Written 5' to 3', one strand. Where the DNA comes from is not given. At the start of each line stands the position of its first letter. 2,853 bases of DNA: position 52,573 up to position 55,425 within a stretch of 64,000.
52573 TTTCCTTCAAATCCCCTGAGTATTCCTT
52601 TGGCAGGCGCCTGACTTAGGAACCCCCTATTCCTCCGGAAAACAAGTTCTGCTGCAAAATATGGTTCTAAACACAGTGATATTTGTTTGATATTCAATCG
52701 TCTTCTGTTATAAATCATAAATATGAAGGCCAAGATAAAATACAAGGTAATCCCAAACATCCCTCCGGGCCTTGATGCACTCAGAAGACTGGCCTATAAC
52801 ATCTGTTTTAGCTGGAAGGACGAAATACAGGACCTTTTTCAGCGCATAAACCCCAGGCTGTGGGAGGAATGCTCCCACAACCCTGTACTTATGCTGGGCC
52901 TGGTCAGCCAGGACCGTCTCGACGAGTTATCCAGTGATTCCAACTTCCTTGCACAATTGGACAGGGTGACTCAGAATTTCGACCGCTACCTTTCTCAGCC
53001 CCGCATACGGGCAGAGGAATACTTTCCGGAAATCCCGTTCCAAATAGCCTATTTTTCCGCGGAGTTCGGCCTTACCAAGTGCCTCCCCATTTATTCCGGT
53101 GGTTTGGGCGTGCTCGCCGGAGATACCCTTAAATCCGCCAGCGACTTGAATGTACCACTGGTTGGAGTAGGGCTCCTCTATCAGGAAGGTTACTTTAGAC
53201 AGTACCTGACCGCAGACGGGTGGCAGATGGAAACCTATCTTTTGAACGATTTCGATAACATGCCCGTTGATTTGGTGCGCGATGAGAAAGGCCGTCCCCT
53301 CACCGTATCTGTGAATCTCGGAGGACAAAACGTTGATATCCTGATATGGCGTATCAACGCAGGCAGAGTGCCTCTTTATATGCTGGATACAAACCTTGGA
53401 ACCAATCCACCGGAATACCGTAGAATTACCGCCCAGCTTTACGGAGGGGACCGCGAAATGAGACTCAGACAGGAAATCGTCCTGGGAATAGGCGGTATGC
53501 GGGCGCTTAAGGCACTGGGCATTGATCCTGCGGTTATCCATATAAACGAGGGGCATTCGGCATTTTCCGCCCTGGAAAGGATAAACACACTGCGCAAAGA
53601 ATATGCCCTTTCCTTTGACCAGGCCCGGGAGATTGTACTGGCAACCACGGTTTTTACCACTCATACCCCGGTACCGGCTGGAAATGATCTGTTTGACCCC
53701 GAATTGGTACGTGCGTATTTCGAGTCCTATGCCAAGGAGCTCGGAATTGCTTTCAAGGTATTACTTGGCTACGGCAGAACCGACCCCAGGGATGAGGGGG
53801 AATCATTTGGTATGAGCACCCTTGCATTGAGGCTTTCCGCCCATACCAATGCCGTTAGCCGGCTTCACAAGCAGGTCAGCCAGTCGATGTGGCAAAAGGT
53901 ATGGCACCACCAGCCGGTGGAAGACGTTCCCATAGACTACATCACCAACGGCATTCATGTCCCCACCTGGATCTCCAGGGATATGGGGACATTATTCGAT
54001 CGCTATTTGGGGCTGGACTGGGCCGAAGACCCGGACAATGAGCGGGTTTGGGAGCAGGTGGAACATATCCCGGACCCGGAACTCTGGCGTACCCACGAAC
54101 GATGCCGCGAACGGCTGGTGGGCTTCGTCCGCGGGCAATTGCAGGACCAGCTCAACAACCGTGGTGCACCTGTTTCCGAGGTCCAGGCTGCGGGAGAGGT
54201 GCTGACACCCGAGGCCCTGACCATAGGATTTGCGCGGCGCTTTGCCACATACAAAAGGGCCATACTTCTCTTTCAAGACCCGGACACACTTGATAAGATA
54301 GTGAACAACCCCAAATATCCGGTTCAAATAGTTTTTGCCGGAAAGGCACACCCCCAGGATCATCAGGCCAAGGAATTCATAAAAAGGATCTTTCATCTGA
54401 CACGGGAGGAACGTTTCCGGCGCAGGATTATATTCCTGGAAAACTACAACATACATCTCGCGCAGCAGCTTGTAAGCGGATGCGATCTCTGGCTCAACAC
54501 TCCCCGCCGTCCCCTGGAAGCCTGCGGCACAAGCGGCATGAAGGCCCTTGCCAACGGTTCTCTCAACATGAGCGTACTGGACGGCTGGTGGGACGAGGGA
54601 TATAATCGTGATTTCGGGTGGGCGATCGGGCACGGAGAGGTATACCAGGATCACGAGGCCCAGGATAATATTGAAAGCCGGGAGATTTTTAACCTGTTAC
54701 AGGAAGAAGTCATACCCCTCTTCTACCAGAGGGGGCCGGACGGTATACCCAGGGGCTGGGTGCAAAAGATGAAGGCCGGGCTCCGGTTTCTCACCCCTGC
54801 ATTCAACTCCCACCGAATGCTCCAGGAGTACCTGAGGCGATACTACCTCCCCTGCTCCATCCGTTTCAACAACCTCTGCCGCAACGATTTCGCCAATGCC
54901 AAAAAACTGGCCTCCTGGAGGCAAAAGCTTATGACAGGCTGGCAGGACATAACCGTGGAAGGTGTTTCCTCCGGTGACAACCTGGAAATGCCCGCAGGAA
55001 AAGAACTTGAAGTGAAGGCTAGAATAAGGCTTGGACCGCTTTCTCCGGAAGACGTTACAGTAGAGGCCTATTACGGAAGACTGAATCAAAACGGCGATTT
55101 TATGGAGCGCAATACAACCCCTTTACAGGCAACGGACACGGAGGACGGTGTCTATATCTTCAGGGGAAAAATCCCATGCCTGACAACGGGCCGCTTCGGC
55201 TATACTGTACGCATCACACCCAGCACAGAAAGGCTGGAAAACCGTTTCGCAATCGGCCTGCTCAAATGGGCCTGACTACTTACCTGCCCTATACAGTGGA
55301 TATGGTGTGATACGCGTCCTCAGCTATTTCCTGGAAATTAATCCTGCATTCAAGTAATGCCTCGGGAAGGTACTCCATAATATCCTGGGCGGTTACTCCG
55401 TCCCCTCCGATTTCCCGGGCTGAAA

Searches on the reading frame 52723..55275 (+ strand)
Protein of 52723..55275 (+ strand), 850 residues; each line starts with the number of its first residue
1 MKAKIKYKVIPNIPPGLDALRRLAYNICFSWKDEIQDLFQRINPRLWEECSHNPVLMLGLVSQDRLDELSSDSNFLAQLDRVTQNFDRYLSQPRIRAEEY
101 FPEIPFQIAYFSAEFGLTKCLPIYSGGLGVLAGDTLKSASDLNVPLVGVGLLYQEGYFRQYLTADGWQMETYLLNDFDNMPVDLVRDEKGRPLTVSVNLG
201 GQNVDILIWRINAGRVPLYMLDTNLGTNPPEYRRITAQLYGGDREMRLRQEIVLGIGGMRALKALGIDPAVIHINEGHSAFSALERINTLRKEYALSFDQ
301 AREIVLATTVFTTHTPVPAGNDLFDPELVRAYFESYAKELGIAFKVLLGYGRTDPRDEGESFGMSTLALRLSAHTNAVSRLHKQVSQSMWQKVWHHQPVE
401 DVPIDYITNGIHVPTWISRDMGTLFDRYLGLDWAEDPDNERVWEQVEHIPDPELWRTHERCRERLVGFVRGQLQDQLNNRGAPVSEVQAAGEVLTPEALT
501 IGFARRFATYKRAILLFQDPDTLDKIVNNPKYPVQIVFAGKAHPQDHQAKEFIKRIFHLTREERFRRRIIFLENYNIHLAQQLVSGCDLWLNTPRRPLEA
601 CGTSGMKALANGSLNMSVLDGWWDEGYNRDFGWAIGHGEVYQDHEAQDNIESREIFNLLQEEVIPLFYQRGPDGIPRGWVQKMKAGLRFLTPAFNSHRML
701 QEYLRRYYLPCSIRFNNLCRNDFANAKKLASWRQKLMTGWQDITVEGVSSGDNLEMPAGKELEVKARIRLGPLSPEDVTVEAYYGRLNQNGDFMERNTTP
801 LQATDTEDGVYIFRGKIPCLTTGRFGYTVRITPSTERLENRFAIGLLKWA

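Call 87: search_protein_families(library=pfam, proteins=[window:52723-55275:+], max_evalue=0.00001)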
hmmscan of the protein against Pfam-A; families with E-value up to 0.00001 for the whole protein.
window:52723-55275:+ (850 aa): 2 families
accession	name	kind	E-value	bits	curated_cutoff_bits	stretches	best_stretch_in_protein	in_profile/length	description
PF11897.13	DUF3417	-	1.9e-34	118.8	25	1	13-121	1-109/109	Protein of unknown function (DUF3417)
PF00343.26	Phosphorylase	-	4e-32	111.8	27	2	360-621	322-579/713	Carbohydrate phosphorylase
